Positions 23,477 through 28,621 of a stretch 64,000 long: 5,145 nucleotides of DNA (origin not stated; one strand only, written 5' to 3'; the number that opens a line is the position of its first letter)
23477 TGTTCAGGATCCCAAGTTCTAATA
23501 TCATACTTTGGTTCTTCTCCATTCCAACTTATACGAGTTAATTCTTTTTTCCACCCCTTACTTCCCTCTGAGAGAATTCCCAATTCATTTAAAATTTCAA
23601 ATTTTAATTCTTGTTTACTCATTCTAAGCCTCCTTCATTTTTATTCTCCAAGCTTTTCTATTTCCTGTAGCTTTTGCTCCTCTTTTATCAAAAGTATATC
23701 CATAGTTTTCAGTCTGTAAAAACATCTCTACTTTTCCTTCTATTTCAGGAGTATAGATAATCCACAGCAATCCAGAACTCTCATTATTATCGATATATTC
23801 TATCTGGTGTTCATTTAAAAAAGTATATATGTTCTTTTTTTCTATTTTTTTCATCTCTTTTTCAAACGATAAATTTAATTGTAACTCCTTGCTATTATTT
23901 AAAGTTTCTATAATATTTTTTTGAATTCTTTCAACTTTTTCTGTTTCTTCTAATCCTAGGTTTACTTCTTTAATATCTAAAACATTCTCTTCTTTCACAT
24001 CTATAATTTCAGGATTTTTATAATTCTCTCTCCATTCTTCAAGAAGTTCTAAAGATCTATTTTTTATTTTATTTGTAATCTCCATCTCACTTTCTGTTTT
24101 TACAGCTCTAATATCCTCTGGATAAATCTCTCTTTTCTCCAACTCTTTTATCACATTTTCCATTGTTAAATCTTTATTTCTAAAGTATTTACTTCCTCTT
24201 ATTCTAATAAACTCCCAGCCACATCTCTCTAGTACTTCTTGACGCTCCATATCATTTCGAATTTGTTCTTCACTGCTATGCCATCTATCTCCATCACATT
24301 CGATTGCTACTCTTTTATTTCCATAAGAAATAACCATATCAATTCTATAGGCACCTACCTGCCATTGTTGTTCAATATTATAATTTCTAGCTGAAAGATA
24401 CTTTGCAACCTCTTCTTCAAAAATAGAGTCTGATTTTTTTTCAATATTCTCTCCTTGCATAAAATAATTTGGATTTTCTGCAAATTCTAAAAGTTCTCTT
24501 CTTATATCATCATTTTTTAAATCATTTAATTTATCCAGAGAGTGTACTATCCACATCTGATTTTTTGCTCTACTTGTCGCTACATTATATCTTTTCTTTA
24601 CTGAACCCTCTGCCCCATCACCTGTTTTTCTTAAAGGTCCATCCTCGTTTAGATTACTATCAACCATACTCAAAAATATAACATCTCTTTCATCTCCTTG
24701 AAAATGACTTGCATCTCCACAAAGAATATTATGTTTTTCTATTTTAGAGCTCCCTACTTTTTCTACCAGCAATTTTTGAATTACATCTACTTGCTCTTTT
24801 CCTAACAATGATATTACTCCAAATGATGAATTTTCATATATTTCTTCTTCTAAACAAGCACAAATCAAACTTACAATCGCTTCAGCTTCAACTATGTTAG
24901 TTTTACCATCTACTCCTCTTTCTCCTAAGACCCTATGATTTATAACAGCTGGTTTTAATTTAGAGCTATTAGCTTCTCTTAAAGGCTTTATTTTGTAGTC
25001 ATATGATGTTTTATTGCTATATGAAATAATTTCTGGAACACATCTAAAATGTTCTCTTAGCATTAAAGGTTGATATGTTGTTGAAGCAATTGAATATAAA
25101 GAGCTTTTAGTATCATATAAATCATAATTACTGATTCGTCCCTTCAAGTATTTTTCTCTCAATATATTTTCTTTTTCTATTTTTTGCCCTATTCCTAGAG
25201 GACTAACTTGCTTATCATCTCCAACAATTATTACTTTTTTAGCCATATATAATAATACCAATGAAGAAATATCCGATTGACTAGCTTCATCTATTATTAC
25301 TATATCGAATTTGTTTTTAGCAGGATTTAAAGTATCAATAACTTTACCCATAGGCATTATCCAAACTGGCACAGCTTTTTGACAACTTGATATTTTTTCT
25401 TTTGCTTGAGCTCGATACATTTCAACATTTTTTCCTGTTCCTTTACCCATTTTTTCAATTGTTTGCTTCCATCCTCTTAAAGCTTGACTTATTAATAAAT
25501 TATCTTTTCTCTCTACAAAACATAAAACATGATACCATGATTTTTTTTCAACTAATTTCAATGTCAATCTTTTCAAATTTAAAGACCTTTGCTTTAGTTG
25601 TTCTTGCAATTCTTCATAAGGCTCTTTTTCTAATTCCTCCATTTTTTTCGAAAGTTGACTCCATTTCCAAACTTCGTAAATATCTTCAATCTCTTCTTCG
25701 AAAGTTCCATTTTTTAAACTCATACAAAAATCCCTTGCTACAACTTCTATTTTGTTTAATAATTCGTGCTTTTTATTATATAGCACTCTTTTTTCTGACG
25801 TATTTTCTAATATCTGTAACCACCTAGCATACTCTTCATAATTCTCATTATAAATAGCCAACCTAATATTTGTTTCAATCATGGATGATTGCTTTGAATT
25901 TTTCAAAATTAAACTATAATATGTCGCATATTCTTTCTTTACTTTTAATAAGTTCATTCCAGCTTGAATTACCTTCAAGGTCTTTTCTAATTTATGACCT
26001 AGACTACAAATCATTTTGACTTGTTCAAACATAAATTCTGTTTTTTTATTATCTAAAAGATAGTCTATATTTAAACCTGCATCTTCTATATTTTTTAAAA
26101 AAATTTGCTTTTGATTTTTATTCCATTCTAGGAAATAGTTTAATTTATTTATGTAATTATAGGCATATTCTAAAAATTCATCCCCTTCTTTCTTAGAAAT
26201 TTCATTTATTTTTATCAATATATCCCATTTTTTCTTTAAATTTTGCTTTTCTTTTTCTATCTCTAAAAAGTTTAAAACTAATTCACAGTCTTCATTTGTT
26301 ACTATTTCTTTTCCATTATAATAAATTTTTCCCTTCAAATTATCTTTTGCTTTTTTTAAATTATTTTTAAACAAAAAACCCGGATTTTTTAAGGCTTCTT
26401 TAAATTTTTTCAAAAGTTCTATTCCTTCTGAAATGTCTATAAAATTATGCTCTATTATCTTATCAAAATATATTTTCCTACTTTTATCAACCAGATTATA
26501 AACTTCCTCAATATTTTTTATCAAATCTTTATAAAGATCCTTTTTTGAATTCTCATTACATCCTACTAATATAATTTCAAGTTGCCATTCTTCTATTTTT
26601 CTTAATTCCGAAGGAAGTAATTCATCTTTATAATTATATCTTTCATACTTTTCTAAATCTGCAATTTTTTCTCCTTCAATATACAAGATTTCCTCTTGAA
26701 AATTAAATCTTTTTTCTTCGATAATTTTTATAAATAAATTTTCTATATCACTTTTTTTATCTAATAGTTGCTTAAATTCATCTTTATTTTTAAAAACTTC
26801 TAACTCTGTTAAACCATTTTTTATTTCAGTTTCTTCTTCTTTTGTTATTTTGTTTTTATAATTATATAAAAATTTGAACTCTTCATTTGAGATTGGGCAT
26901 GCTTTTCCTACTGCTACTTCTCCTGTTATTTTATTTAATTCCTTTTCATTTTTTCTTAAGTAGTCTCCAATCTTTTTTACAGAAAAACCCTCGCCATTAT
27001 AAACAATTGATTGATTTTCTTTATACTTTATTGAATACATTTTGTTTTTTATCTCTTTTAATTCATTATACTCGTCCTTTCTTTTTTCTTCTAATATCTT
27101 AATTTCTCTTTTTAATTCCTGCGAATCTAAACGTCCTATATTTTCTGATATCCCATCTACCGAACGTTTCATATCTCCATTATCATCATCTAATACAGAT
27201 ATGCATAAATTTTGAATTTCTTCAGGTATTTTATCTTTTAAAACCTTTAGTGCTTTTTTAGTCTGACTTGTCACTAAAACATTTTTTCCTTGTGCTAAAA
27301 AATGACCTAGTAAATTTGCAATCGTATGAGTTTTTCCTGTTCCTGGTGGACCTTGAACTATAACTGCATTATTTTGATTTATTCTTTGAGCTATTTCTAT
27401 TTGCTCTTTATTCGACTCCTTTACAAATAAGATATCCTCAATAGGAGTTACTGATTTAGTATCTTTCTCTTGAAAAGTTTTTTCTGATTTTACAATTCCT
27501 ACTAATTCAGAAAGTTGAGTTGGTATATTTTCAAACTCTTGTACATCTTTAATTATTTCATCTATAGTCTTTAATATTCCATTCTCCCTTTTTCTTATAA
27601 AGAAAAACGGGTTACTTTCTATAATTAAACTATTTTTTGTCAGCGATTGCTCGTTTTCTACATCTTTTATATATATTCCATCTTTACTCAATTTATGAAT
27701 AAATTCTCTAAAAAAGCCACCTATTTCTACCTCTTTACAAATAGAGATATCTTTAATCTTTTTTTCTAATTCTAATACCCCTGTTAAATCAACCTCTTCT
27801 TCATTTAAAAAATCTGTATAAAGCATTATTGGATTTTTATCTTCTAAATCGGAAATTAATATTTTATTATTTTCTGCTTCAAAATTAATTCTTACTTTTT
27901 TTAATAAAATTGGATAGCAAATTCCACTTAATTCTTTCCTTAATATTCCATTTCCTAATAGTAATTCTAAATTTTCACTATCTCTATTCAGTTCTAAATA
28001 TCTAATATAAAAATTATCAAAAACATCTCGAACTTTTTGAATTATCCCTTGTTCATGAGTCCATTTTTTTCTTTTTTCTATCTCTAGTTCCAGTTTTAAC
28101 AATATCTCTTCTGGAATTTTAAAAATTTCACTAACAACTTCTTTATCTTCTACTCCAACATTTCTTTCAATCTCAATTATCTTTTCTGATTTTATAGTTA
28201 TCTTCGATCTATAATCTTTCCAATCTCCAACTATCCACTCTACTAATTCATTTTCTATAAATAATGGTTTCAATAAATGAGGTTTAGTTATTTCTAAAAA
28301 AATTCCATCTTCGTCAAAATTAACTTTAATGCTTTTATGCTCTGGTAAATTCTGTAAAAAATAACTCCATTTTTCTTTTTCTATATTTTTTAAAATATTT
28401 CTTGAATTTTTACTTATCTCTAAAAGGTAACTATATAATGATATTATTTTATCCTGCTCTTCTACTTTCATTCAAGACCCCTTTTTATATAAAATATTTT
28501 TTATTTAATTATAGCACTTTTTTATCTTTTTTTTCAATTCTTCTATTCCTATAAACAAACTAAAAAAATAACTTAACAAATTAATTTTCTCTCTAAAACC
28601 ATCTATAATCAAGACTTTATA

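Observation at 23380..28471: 1615-aa SF1 helicase fused to a Vsr-like (DUF559) endonuclease, in a two-gene operon with a PC4-like ssDNA-binding protein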

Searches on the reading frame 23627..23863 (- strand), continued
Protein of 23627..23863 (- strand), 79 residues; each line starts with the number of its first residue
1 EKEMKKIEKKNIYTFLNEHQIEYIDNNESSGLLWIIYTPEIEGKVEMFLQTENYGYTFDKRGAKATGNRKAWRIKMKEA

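Call 119: find_encoding_contigs(protein=P0361, flank=8000, max_places=4)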
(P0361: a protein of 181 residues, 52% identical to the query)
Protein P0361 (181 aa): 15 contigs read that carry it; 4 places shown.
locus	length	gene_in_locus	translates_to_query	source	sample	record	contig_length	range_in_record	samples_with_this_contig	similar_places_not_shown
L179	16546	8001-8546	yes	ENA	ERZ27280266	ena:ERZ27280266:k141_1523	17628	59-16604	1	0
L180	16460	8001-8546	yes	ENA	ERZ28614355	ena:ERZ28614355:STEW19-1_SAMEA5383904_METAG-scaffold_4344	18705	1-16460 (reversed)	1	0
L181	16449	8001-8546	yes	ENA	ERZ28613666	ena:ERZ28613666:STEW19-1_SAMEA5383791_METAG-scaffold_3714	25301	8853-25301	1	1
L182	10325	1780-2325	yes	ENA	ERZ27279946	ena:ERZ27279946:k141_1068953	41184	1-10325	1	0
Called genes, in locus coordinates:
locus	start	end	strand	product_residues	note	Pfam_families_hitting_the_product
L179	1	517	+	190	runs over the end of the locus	?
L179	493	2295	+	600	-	PF03235:GmrSD_N, PF07510:GmrSD_C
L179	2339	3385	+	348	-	PF17761:DUF1016_N, PF06250:YhcG_C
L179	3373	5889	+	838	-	PF08665:PglZ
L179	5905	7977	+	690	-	PF20442:BrxL_N, PF13337:BrxL_ATPase, PF05362:Lon_C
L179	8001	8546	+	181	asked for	-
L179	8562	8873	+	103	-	-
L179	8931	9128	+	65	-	-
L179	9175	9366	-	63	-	-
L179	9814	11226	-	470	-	PF00817:IMS, PF11799:IMS_C (weak)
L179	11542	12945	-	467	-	PF01554:MatE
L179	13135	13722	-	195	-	PF12917:YfbR-like, PF13023:HD_3, PF01966:HD (weak)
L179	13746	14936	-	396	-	PF01168:Ala_racemase_N, PF00842:Ala_racemase_C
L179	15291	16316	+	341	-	PF02912:Phe_tRNA-synt_N, PF01409:tRNA-synt_2d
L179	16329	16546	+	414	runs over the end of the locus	?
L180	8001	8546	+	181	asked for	-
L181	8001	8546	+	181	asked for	-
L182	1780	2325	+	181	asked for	-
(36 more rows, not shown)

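Call 120: find_encoding_contigs(protein=P0366, flank=8000, max_places=4)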
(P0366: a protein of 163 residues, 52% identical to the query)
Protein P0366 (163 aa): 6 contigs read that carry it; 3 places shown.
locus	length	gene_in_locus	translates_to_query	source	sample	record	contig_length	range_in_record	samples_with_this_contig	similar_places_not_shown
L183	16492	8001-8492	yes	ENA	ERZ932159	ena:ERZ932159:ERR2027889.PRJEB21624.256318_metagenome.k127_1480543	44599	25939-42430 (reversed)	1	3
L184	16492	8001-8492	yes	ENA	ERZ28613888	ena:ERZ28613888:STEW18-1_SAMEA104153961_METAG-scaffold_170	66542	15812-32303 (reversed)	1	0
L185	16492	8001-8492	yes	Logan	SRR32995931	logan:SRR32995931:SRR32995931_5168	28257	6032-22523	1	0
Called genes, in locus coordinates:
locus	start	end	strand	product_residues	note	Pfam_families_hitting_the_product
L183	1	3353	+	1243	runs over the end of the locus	PF02384:N6_Mtase (faint), PF20473:MmeI_Mtase (weak), PF07669:Eco57I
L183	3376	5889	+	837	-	PF08665:PglZ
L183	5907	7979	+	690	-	PF20442:BrxL_N, PF13337:BrxL_ATPase, PF05362:Lon_C (weak)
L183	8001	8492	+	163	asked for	-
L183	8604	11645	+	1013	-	PF04851:ResIII, PF00176:SNF2-rel_dom, PF00271:Helicase_C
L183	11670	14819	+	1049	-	PF25794:SACS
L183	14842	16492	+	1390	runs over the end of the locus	PF13245:AAA_19 (faint), PF01443:Viral_helicase1 (faint)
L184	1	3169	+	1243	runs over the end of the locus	PF02384:N6_Mtase (faint), PF20473:MmeI_Mtase (weak), PF07669:Eco57I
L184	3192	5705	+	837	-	PF08665:PglZ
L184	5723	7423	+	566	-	-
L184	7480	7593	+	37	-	-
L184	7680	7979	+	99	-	PF05362:Lon_C (weak)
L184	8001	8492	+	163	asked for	-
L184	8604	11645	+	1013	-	PF04851:ResIII, PF00176:SNF2-rel_dom, PF00271:Helicase_C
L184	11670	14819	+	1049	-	PF25794:SACS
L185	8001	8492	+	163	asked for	-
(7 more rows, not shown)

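Call 121: search_protein_families(library=pfam, proteins=[P0343, P0344, P0361, P0363, P0366], max_evalue=1)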
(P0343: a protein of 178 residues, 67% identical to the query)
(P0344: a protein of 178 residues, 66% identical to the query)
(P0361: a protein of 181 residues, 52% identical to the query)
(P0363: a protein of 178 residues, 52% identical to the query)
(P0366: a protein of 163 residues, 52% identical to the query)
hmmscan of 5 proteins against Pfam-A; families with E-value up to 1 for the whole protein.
P0343 (178 aa): 1 family
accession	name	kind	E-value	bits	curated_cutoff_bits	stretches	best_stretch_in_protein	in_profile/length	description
PF02229.22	PC4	-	0.0032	17.4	25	1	20-65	4-51/52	Transcriptional Coactivator p15 (PC4)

P0344 (178 aa): 2 families
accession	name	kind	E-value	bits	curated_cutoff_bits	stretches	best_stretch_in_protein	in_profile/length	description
PF02229.22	PC4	-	8e-05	22.5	25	1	21-65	5-51/52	Transcriptional Coactivator p15 (PC4)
PF21388.2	SPATA2_PUB-like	-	0.26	11.3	27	1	21-41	90-110/193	Spermatogenesis-associated protein 2, PUB-like domain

P0361 (181 aa): 1 family
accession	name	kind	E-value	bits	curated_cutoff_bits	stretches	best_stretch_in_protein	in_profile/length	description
PF02229.22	PC4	-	0.00026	20.9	25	1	18-65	2-51/52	Transcriptional Coactivator p15 (PC4)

P0363 (178 aa): 2 families
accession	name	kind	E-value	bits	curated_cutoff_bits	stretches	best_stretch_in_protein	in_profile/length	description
PF02229.22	PC4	-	0.00012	21.9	25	1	22-64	6-50/52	Transcriptional Coactivator p15 (PC4)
PF15401.11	TAA-Trp-ring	-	0.76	10.8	25.8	1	154-168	22-36/66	Tryptophan-ring motif of head of Trimeric autotransporter adhesin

P0366 (163 aa): 0 families

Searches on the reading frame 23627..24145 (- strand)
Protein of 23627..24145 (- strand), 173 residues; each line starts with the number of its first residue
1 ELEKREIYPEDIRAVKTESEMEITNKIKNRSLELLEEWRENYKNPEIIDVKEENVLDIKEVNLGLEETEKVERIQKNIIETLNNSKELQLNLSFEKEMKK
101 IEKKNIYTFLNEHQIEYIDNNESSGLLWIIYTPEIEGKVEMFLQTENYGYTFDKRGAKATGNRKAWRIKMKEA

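Call 18: search_protein_families(library=pfam, proteins=[window:23627-24145:-], max_evalue=10)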
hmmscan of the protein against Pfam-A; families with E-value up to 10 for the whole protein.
seq(173 aa): 4 families
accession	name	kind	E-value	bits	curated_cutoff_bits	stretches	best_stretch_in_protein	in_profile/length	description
PF24764.1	rva_4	-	0.081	13.1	26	1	51-147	69-164/194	Integrase core domain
PF00790.25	VHS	-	0.094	13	29.8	1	14-46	93-126/141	VHS domain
PF19824.4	Tlp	-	4.6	8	25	1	69-105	8-47/70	Small, acid-soluble spore protein Tlp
PF04567.22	RNA_pol_Rpb2_5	-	8.1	7.8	21.1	1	109-123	4-18/66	RNA polymerase Rpb2, domain 5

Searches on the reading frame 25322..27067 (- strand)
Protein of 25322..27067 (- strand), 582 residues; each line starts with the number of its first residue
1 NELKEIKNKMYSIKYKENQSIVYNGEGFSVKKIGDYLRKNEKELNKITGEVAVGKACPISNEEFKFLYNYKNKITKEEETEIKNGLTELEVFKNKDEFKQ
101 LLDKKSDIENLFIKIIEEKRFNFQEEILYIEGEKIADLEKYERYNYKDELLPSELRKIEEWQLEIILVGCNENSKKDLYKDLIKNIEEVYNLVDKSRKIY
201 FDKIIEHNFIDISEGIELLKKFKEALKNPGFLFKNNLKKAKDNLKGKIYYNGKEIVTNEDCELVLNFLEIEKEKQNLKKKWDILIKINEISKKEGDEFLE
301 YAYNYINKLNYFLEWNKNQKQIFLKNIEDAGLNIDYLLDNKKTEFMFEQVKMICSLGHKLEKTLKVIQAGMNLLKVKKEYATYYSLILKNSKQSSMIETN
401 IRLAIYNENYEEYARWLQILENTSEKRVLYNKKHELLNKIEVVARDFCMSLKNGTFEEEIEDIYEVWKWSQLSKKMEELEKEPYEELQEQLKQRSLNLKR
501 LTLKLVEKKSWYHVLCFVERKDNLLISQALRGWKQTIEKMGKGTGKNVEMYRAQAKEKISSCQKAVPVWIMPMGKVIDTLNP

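Call 18: search_protein_families(library=pfam, proteins=[window:25322-27067:-], max_evalue=10)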
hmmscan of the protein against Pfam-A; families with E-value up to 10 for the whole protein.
seq(582 aa): 0 families

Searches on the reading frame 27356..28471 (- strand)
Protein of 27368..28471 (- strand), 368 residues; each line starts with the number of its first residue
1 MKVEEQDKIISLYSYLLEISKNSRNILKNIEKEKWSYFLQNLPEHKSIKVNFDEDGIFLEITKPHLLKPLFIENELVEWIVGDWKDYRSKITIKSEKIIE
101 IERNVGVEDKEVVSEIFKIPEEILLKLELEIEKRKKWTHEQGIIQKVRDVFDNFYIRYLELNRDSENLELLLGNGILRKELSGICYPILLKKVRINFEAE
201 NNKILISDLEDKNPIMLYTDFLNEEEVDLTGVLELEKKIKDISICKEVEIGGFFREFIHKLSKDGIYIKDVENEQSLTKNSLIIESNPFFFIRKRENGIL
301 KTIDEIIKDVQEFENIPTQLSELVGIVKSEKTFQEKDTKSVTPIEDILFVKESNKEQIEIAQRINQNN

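Call 18: search_protein_families(library=pfam, proteins=[window:27368-28471:-], max_evalue=10)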
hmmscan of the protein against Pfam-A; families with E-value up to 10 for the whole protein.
seq(368 aa): 0 families

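Call 67: predict_structure(alignment_id=A4)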
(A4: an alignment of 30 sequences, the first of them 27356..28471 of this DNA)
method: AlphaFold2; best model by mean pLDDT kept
length: 372 residues; sequences in the alignment: 30
mean_pLDDT: 79.1   pTM: 0.67
mean pLDDT of the five models: 79.1, 76.1, 73.5, 71.5, 71.4
residues with pLDDT >= 90: 132; 70-90: 135; 50-70: 90; < 50: 15
segments of 3 or more residues with pLDDT < 50: 329-340, 370-372
pLDDT, mean of each block of 10 residues (from residue 1): 68 67 69 90 93 79 93 91 92 87 71 84 93 94 96 96 86 87 82 92 90 77 79 84 79 90 85 72 89 75 68 67 56 37 56 63 60 42
secondary structure, 60 per line:
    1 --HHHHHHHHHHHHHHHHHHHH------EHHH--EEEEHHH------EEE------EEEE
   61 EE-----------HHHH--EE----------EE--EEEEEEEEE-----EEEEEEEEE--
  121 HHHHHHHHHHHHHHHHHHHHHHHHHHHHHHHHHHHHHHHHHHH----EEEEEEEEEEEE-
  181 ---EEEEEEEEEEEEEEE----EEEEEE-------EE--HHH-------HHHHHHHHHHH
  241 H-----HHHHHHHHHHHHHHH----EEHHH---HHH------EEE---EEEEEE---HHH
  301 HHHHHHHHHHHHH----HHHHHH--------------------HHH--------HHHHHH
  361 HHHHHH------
elements in order: H3-22 E35-38 E48-50 E57-62 H74-77 E96-104 E110-118 H121-163 E168-179 E184-198 E203-208 H230-241 H247-261 E283-285 E289-294 H298-313 H318-323 H355-366
